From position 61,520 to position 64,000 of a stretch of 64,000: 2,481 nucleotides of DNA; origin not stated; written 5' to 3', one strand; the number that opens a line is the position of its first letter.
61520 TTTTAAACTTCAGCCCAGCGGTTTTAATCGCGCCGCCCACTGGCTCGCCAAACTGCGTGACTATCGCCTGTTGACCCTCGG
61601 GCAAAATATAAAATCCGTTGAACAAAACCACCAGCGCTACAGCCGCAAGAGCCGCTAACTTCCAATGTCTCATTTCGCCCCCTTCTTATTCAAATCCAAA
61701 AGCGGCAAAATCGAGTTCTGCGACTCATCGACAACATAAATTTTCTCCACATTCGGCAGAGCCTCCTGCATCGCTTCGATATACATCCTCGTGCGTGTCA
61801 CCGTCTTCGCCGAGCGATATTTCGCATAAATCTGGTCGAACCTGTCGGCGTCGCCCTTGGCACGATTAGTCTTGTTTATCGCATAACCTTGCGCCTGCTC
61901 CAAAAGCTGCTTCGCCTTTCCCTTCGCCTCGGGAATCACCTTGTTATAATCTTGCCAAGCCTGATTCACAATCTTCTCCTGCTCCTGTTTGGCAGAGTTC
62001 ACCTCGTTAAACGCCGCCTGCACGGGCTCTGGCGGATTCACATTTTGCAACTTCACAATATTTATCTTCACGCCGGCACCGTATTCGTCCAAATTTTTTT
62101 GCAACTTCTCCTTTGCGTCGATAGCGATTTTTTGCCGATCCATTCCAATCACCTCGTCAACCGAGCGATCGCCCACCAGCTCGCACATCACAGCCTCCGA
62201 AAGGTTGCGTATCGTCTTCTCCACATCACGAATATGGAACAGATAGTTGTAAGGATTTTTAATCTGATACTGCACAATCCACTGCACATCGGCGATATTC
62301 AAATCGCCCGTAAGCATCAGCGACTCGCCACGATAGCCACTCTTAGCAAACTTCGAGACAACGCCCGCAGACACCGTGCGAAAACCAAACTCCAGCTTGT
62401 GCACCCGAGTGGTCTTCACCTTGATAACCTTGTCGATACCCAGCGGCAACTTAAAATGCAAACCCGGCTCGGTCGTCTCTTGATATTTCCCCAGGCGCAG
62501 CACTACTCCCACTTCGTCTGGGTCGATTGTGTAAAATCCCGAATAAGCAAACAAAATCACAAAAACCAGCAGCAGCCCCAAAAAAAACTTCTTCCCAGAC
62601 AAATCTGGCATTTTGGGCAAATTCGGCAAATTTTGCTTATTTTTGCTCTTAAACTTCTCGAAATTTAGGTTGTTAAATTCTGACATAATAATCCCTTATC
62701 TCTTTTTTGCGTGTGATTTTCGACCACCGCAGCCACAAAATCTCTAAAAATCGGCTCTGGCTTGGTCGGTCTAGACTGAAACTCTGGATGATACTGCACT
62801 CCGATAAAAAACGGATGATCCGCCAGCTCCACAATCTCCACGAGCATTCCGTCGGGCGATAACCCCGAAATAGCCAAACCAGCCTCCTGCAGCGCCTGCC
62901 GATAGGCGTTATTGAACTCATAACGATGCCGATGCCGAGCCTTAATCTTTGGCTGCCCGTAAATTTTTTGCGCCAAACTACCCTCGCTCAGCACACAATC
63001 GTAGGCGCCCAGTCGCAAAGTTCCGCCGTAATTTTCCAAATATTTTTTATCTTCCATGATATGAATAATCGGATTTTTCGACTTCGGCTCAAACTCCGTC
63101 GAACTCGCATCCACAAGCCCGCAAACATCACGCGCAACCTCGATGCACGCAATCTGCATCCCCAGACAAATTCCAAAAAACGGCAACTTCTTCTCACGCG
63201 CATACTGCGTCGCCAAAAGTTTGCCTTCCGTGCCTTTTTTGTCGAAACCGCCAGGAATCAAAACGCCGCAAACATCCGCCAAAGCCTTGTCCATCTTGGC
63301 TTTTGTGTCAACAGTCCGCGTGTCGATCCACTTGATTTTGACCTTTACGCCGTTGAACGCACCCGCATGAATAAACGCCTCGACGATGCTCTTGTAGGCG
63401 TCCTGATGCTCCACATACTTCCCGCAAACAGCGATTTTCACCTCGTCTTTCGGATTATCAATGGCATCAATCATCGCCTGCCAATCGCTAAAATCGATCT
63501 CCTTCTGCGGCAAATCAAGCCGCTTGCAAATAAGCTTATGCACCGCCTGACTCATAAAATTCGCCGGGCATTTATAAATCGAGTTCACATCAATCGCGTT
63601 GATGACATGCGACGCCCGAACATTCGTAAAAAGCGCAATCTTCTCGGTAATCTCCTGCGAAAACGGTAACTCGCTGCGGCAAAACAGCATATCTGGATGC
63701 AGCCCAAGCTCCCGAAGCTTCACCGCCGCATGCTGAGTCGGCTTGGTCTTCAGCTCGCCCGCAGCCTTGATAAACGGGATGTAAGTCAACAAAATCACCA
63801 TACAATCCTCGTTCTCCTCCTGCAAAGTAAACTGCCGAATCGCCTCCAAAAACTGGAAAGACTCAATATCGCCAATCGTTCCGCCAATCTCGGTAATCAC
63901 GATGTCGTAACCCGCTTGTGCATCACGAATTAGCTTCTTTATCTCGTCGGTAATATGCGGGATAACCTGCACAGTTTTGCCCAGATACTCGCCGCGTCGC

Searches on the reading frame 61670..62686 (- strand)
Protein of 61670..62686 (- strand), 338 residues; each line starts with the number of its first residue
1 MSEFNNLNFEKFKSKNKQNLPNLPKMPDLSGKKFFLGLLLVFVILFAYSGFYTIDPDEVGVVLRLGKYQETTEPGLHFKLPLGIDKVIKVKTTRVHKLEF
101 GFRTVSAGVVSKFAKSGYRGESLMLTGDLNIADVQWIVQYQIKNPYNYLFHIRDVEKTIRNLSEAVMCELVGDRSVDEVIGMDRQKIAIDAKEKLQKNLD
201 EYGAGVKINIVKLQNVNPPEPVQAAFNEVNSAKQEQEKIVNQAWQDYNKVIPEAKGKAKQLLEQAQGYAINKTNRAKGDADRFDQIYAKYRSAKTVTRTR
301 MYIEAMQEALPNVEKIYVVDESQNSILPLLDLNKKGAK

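Call 52: search_protein_families(library=pfam, proteins=[window:61670-62686:-], max_evalue=0.00001)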
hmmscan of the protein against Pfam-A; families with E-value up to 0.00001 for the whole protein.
window:61670-62686:- (338 aa): 1 family
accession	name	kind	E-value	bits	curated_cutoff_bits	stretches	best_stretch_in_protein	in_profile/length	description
PF01145.31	Band_7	-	5.3e-30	105.2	23.6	1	53-243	2-172/176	SPFH domain / Band 7 family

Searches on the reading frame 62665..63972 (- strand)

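Call 53: search_protein_families(library=pfam, proteins=[window:62665-63972:-], max_evalue=0.00001)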
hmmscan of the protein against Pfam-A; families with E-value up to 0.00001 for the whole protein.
window:62665-63972:- (435 aa): 3 families
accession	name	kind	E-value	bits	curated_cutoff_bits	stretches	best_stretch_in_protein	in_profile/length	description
PF06418.20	CTP_synth_N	-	1.3e-52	179.3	26.1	1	1-154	110-265/265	CTP synthase N-terminus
PF00117.34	GATase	-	2.7e-39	135.3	22.8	1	190-414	3-189/190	Glutamine amidotransferase class-I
PF07722.19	Peptidase_C26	-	1.8e-10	41.4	20.5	1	255-397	98-219/219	Peptidase C26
